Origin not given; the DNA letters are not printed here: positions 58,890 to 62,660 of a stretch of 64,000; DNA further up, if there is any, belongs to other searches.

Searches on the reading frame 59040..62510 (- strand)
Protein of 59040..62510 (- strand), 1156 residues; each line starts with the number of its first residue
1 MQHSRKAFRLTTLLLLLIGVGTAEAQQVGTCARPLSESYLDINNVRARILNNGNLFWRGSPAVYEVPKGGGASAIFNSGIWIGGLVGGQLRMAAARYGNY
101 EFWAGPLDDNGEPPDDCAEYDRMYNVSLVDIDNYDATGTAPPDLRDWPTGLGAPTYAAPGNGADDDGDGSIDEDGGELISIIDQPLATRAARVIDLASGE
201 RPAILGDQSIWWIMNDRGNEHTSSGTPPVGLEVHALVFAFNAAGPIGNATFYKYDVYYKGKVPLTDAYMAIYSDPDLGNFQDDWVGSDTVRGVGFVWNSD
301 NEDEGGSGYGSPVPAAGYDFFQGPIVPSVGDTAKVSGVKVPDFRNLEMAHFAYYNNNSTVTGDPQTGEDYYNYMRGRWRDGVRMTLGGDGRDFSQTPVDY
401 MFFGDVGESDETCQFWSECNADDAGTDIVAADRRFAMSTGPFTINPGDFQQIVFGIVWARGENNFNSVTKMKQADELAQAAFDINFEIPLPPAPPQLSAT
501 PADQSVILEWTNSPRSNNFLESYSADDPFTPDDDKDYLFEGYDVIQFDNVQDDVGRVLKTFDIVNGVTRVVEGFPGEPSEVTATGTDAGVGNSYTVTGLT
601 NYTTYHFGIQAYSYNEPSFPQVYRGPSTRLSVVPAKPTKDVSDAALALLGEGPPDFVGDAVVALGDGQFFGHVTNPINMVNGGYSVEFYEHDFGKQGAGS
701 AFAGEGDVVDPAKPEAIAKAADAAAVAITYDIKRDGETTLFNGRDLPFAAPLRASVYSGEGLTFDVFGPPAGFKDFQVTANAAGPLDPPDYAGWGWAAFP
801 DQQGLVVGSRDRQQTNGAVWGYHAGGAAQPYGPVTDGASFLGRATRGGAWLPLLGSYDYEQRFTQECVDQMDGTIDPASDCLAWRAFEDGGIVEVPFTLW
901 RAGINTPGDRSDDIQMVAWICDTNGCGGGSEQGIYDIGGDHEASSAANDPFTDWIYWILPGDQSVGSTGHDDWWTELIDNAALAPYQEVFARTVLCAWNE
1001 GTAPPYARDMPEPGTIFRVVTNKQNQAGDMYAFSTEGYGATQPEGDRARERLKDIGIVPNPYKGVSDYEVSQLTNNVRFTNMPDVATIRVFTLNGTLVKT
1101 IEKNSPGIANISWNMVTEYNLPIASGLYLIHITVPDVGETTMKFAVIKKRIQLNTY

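Call 81: search_protein_families(library=ncbifam, proteins=[window:59040-62510:-], max_evalue=0.00001)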
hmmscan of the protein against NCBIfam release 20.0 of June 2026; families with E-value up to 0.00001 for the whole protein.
window:59040-62510:- (1156 aa): 1 family
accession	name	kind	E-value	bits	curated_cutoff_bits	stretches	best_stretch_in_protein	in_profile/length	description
NF052228.1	T9SS_PorZ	equivalog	1.1e-06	27.4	260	1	1025-1147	643-756/757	type IX secretion system anionic LPS delivery protein PorZ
